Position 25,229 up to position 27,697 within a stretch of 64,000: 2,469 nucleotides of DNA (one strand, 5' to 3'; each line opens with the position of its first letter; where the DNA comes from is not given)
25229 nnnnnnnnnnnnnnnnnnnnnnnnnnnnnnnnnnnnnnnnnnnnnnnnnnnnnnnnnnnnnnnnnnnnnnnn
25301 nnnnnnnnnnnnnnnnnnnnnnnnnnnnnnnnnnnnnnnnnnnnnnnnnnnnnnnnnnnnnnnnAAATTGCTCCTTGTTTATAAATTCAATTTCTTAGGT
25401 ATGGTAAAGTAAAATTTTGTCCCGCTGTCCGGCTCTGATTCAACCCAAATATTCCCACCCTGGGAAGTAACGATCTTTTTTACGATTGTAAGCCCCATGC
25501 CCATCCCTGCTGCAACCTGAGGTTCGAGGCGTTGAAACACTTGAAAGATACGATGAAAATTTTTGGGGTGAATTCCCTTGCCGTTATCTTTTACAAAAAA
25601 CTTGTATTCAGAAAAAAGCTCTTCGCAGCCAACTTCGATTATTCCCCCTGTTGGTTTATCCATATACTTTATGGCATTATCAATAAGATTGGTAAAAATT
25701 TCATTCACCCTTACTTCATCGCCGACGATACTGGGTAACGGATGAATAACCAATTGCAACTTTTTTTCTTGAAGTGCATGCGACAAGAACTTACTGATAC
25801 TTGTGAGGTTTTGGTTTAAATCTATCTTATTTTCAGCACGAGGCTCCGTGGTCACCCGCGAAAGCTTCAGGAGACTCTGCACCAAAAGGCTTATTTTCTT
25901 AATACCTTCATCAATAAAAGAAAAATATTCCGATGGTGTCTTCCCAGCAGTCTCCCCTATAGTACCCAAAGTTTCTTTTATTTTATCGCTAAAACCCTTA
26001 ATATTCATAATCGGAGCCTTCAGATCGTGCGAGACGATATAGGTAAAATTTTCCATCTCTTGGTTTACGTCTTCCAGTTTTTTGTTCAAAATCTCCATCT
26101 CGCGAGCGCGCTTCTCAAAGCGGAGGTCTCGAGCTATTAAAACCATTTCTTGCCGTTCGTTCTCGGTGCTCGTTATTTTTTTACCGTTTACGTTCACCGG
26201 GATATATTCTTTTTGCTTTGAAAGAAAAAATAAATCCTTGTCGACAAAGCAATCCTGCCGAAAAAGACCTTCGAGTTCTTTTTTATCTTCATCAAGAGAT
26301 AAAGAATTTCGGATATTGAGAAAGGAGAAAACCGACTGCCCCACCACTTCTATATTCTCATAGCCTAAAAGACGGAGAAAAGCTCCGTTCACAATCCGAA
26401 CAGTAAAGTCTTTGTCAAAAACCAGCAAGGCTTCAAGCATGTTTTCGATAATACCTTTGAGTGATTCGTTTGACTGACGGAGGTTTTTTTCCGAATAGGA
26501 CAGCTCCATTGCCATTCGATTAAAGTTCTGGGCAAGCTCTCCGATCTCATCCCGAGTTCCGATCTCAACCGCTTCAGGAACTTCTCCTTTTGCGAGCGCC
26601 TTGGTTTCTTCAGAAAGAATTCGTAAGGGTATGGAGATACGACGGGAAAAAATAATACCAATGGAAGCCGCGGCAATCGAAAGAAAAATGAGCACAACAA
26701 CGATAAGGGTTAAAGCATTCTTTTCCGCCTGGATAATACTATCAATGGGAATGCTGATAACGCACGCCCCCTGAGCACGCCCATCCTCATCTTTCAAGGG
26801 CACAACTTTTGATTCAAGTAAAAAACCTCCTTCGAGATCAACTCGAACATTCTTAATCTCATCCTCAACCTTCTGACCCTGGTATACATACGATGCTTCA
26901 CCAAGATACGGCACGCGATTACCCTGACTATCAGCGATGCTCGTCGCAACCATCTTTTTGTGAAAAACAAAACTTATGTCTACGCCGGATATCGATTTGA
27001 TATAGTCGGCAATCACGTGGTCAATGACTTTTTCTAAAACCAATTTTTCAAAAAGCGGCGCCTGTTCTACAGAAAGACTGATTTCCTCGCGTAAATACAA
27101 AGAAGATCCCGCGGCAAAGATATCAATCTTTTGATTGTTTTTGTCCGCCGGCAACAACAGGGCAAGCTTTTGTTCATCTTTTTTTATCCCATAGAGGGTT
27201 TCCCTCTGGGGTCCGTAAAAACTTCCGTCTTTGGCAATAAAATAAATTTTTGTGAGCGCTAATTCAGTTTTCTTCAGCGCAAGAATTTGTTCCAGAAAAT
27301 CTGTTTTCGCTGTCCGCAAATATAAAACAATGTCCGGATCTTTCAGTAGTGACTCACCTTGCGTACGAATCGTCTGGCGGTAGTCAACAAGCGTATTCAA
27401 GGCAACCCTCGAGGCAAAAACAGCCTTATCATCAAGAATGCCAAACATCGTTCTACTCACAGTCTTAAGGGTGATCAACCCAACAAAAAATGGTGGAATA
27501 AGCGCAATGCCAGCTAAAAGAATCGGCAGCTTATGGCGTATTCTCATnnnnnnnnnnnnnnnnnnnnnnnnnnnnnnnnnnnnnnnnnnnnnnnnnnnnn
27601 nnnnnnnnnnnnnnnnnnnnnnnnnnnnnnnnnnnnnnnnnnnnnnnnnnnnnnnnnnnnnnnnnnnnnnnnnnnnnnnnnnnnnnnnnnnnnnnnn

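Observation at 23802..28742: Four-gene signalling module ending at the tmRNA gene: periplasmic helical protein - sensor HK - hybrid REC/HK - orphan REC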

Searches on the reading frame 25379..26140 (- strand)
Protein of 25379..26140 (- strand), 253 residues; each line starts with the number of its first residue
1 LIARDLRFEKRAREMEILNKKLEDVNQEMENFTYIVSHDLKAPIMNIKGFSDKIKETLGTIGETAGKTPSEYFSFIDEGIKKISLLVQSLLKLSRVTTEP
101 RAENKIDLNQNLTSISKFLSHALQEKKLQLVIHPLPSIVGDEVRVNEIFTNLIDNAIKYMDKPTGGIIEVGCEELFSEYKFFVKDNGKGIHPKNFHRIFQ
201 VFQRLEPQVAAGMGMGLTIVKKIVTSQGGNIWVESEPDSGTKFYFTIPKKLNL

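Call 86: search_solved_structures(query=window:25379-26140:-, max_evalue=1e-12)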
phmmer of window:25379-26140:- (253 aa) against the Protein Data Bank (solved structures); distinct sequences matched with E-value up to 1e-12: 23.
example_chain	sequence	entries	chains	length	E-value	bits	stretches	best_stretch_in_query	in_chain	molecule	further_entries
9ys3_A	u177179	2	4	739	3.9e-25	92.4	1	10-248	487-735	Bacteriophytochrome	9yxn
8uph_A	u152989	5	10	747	4e-25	92.4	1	10-248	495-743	Bacteriophytochrome (Light-regulated signal transduction histidine kinase)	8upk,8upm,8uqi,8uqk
8f71_A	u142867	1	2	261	1.5e-24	90.5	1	14-249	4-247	Histidine kinase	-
4jas_A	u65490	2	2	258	1e-23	87.8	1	21-249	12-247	Histidine kinase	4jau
6azr_A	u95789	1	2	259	2e-23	86.8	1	21-249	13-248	Sensor histidine kinase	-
5uht_A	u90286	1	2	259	7.5e-23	85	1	21-249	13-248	Sensor histidine kinase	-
2c2a_A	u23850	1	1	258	7.5e-23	85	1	21-249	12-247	SENSOR HISTIDINE KINASE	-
3dge_A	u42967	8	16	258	7.5e-23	85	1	21-249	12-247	Sensor protein | Histidine kinase | Sensor histidine kinase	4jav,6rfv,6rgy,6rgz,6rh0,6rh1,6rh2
6paj_A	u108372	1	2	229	9.8e-22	81.3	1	26-249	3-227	Sensor protein SrrB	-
6rh7_A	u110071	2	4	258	1.8e-21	80.4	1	21-249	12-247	Sensor histidine kinase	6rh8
7z8n_A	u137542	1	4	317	1.3e-17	67.8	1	13-247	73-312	Histidine kinase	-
8u4x_A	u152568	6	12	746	1.9e-17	67.3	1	20-248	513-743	histidine kinase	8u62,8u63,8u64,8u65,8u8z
4i5s_A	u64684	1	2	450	2.6e-16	63.5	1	23-249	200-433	Putative histidine kinase CovS; VicK-like protein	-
5c93_A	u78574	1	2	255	2.1e-15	60.6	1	24-249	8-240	Histidine kinase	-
4u7n_A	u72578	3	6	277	2.3e-15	60.4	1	24-249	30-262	Histidine protein kinase sensor protein | Histidine kinase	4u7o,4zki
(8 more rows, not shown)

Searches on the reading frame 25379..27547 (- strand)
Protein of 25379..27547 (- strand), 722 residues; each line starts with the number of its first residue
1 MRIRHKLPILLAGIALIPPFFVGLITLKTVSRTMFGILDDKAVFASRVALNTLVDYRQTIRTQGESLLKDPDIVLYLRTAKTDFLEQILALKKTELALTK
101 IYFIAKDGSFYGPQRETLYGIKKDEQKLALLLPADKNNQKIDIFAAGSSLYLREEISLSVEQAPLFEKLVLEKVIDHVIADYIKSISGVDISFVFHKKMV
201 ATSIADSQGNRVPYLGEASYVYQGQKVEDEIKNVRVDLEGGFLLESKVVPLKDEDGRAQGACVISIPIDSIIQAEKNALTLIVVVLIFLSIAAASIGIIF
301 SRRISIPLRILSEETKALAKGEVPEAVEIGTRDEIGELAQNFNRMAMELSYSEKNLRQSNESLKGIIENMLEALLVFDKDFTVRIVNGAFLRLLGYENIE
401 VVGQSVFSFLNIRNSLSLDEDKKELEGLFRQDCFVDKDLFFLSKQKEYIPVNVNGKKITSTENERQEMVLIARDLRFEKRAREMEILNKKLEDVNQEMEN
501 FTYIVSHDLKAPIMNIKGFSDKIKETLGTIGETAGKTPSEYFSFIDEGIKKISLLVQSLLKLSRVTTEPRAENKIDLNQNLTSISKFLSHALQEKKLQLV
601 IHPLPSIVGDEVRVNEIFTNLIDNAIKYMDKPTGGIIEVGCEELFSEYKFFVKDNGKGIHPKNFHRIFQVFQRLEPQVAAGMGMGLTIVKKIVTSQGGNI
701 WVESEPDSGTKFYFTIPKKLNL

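Call 3: search_protein_families(library=pfam, proteins=[window:25379-27547:-], max_evalue=0.01)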
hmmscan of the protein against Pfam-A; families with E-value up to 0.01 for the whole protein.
window:25379-27547:- (722 aa): 10 families
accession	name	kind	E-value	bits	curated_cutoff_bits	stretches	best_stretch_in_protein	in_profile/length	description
PF02518.31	HATPase_c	-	5.7e-24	85.1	26.4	1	609-719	1-110/111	Histidine kinase-, DNA gyrase B-, and HSP90-like ATPase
PF00672.30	HAMP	-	4.5e-12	46.5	25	1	300-349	2-51/53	HAMP domain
PF13426.13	PAS_9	-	4.8e-11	43.3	27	1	374-475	4-101/103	PAS domain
PF00512.31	HisKA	-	1.3e-07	32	26.9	1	498-567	2-65/66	His Kinase A (phospho-acceptor) domain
PF00989.32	PAS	-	1.9e-07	31.5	22.6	1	363-474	3-112/113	PAS fold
PF08448.16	PAS_4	-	8.4e-07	29.6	23.1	1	370-410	4-44/110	PAS fold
PF13188.13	PAS_8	-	3.6e-05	24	21.8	1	363-410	3-47/65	PAS domain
PF17202.10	sCache_3_3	-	0.0039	18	28.8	0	177-274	7-103/107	Single cache domain 3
PF12860.13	PAS_7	-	0.0041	17.7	27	1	367-413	1-48/115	PAS fold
PF14501.12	HATPase_c_5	-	0.009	16.4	22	0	614-705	6-91/102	GHKL domain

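Call 8: list_cluster_members(proteins=[P0001, window:25379-27547:-, window:24237-25364:-, window:23802-24170:-, window:28747-29232:-])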
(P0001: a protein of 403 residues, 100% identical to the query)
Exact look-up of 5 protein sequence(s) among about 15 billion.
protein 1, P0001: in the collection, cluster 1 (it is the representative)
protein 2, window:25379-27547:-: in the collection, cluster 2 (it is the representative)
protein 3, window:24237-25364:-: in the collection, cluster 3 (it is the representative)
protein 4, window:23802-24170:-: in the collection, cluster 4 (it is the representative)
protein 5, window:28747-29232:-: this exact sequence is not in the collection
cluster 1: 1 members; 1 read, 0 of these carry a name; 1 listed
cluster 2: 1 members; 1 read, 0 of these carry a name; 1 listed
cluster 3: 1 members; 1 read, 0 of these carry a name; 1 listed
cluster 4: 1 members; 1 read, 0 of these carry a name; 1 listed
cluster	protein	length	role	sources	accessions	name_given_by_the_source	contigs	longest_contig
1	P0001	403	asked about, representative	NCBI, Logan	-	-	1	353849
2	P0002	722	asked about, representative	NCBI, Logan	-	-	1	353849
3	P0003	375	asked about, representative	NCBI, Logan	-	-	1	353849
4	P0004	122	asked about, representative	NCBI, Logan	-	-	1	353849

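Call 19: find_homologous_proteins(query=window:25379-27547:-)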
Query window:25379-27547:- (722 aa): 259 proteins with E <= 0.001 among 8000 candidates; the best 120 are listed.
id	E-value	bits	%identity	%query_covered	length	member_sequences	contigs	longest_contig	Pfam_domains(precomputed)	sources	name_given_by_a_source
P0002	0.0e+0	1563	100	100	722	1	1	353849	PF00672.31,PF13426.14,PF08448.17,PF02518.32,PF00512.32,PF00989.32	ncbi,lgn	-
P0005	9.3e-40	155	40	34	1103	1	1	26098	PF07495.20,PF23748.2,PF07494.18,PF02518.32,PF00512.32,PF08450.19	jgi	jgi:signal transduction histidine kinase/ligand-binding sensor domain-containing protein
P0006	1.2e-37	148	36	33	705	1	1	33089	PF13426.14,PF12729.14,PF02518.32,PF00512.32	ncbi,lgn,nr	ncbi:MAG: PAS domain S-box protein [Candidatus Cloacimonetes bacterium]|nr:PAS domain S-box protein 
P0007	4.8e-36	143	28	62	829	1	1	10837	PF00672.31,PF13426.14,PF02743.25,PF24820.2,PF02518.32,PF00512.32,PF00989.32,PF21623.4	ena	-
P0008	7.7e-36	142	30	51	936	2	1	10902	PF08447.19,PF13426.14,PF00497.26,PF13188.14,PF12860.14,PF08448.17,PF02518.32,PF00512.32,PF00989.32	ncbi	-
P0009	1.1e-30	125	27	51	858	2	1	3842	PF00672.31,PF08447.19,PF13426.14,PF13188.14,PF12860.14,PF24820.2,PF12729.14,PF08448.17,PF02518.32,PF00512.32,PF00989.32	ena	-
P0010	2.7e-30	124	28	51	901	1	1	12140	PF13596.13,PF08447.19,PF13426.14,PF13188.14,PF12860.14,PF24820.2,PF08448.17,PF02518.32,PF00512.32,PF00989.32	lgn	-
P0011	1.0e-29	122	26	55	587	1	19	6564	PF00672.31,PF02518.32,PF00512.32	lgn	-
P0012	2.1e-29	121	29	35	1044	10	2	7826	PF00672.31,PF13426.14,PF13188.14,PF13185.13,PF02743.25,PF01590.33,PF08448.17,PF02518.32,PF00512.32,PF00989.32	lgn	-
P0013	6.7e-28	116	34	31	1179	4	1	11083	PF08447.19,PF13426.14,PF13188.14,PF13185.13,PF01590.33,PF08448.17,PF02518.32,PF00512.32,PF00989.32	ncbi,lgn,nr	ncbi:MAG: GAF domain-containing protein [Geobacteraceae bacterium]|nr:GAF domain-containing protein 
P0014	8.3e-26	109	28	33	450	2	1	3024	PF05227.20,PF02518.32,PF00512.32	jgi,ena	-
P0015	9.4e-24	102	30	32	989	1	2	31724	PF08447.19,PF13426.14,PF13185.13,PF01590.33,PF02518.32,PF13492.13,PF00512.32,PF00989.32,PF00072.31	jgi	jgi:PAS domain S-box-containing protein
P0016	4.4e-23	100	26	56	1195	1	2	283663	PF08447.19,PF13426.14,PF13188.14,PF13185.13,PF01590.33,PF08448.17,PF02518.32,PF13492.13,PF00512.32,PF00989.32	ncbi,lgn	-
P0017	3.2e-22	97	27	33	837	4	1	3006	PF00672.31,PF13185.13,PF02743.25,PF01590.33,PF02518.32,PF13492.13,PF00512.32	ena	-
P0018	2.2e-21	94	25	58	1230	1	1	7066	PF08447.19,PF13426.14,PF08448.17,PF02518.32,PF00512.32,PF00989.32,PF00072.31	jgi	jgi:PAS domain S-box-containing protein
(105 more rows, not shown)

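Call 44: search_protein_families(library=ncbifam, proteins=[window:25379-27547:-], max_evalue=0.00001)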
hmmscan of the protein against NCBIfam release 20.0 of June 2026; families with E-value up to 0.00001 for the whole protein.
window:25379-27547:- (722 aa): 74 families (the best 25 are shown)
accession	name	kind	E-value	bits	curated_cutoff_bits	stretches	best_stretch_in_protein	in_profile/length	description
NF046044.1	PnpS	equivalog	1.6e-58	198.6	400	1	309-717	3-390/390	two-component system histidine kinase PnpS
NF033092.0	HK_WalK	equivalog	5.9e-56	190.3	725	1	167-717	65-593/594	cell wall metabolism sensor histidine kinase WalK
NF047465.1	hybrid_HK_LvrA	exception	1e-42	146.2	1200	1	483-718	582-818/819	hybrid histidine kinase/response regulator LvrA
TIGR02966.1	phoR_proteo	equivalog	3.9e-40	137.9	334.2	1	359-715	4-332/333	phosphate regulon sensor histidine kinase PhoR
NF008468.0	PRK11360.1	equivalog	3e-39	134.9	646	1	240-718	158-608/616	two-component system sensor histidine kinase AtoS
NF045911.1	TCSHisKinNblS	equivalog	1.1e-35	123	1000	1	248-716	149-618/621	two-component system sensor histidine kinase NblS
NF047874.1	MASE3_PAS_HK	subfamily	1.7e-33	116.3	560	2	612-719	518-626/655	MASE3 domain-containing sensor histidine kinase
NF006800.0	PRK09303.1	equivalog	1e-31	110.3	342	1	463-717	116-376/383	histidine kinase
NF012163.2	BaeS_SmeS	equivalog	1.9e-31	109.5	500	2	466-716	208-456/457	sensor histidine kinase efflux regulator BaeS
NF008312.0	PRK11100.1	equivalog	2.9e-31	108.9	356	1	476-719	235-475/477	two-component system sensor histidine kinase CreC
TIGR01386.1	cztS_silS_copS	subfamily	7.1e-30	104.4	292.55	1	489-717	232-457/457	heavy metal sensor histidine kinase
NF007837.0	PRK10549.1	equivalog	6e-28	97.8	603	2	477-718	219-458/466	envelope stress sensor histidine kinase BaeS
NF007004.0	PRK09467.1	equivalog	2.6e-27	95.7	415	2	505-718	239-436/440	two-component system sensor histidine kinase EnvZ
NF008318.0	PRK11107.1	equivalog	2.4e-26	92.1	890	1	483-721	278-521/920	two-component sensor histidine kinase BarA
NF008235.0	PRK11006.1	equivalog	8.1e-26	90.8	390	1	493-720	199-425/431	phosphate regulon sensor histidine kinase PhoR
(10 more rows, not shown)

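Call 55: find_encoding_contigs(protein=P0005, flank=6000, max_places=2)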
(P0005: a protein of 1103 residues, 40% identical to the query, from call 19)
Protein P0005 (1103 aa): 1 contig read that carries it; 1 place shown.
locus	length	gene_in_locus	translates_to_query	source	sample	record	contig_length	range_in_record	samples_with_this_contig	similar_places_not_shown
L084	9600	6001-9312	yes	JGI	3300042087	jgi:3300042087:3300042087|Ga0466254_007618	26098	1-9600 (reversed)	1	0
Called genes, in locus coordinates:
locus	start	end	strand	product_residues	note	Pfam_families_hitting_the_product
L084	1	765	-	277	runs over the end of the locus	-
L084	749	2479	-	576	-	PF00089:Trypsin, PF13365:Trypsin_2, PF00595:PDZ (weak), PF13180:PDZ_2 (faint), PF17820:PDZ_6 (faint)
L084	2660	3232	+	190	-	PF02353:CMAS, PF01209:Ubie_methyltran, PF05175:MTS (weak), PF13489:Methyltransf_23, PF13847:Methyltransf_31, PF13649:Methyltransf_25, PF08241:Methyltransf_11, PF08242:Methyltransf_12, +2 more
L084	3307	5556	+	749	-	PF13424:TPR_12, PF17874:TPR_MalT (weak), PF13424:TPR_12, PF01590:GAF (weak), PF13185:GAF_2, PF13492:GAF_3 (weak), PF13487:HD_5, PF01966:HD, +11 more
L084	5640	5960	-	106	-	-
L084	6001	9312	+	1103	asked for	PF07494:Reg_prop (weak), PF23748:Beta-prop_LRRK2 (faint), PF08450:SGL (faint), PF07495:Y_Y_Y, PF00512:HisKA, PF02518:HATPase_c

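Call 56: find_encoding_contigs(protein=P0006, flank=6000, max_places=2)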
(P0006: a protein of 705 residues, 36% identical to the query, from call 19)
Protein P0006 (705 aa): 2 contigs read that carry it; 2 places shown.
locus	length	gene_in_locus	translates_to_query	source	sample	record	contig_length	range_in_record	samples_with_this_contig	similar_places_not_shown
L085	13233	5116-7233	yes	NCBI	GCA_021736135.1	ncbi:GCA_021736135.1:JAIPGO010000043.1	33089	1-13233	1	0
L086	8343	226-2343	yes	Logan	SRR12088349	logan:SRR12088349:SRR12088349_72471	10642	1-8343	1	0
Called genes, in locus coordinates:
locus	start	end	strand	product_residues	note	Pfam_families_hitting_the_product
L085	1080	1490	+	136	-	PF03652:RuvX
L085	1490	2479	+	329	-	PF02618:YceG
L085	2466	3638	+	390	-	PF00999:Na_H_Exchanger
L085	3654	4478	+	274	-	PF00359:PTS_EIIA_2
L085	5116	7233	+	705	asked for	PF12729:4HB_MCP_1, PF13426:PAS_9 (weak), PF00512:HisKA, PF02518:HATPase_c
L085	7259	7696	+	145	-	PF00072:Response_reg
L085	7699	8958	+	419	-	PF21688:FAD-depend_C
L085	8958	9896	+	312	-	PF04055:Radical_SAM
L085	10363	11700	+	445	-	PF02163:Peptidase_M50, PF14685:PDZ_Tricorn (faint), PF21558:Pept_S41_N_bact (faint), PF00595:PDZ, PF13180:PDZ_2 (weak), PF17820:PDZ_6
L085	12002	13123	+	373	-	PF01702:TGT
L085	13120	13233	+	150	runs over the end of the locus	PF18935:DUF5683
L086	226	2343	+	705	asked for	PF12729:4HB_MCP_1, PF13426:PAS_9 (weak), PF00512:HisKA, PF02518:HATPase_c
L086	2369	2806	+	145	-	PF00072:Response_reg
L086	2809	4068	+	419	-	PF21688:FAD-depend_C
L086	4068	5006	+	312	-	PF04055:Radical_SAM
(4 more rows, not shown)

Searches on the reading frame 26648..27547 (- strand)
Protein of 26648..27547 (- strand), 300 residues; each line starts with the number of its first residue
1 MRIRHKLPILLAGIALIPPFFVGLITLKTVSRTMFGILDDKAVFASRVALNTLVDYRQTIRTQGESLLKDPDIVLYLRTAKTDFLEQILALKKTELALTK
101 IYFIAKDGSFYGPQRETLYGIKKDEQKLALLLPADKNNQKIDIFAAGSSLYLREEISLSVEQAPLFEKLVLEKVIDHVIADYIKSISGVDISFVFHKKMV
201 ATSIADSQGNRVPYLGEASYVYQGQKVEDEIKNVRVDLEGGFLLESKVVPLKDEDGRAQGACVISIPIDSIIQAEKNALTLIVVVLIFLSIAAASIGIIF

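Call 26: find_homologous_proteins(query=window:26648-27547:-, max_evalue=0.01)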
Query window:26648-27547:-: 5120 candidates shared short words with the query, none scored E <= 0.01.

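Call 40: search_protein_families(library=pfam, proteins=[window:26738-27460:-], max_evalue=10)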
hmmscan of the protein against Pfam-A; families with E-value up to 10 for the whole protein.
window:26738-27460:- (241 aa): 3 families
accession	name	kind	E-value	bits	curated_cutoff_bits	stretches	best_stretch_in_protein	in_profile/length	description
PF17202.10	sCache_3_3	-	0.0041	17.9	28.8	1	148-239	7-97/107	Single cache domain 3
PF23376.1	Fn3_VIN3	-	0.12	13.4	33.9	0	175-203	46-74/99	VIN3-like, fibronectin type-III domain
PF08448.16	PAS_4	-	0.27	11.9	23.1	1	215-239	81-105/110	PAS fold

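Call 41: search_solved_structures(query=window:26738-27460:-, max_evalue=10)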
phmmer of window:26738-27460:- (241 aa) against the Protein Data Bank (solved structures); distinct sequences matched with E-value up to 10: 0.

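Call 49: predict_structure(protein=window:26738-27460:-)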
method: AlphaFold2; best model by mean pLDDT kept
length: 241 residues; sequences in the alignment: 1
mean_pLDDT: 35.1   pTM: 0.26
mean pLDDT of the five models: 35.1, 32.0, 28.7, 28.3, 27.3
residues with pLDDT >= 90: 0; 70-90: 0; 50-70: 5; < 50: 236
segments of 3 or more residues with pLDDT < 50: 1-59, 61-72, 76-82, 84-241
pLDDT, mean of each block of 10 residues (from residue 1): 34 32 40 35 44 46 44 47 41 33 34 32 28 30 34 33 29 30 28 33 32 33 39 32 30
secondary structure, 60 per line:
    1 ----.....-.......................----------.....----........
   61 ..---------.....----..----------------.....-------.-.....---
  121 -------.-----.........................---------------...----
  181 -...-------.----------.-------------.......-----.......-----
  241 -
elements in order: E5-9 H11-33 E44-48 H53-62 E72-76 E99-103 E113-117 H134-158 E174-176 E182-184 E217-223 E229-235
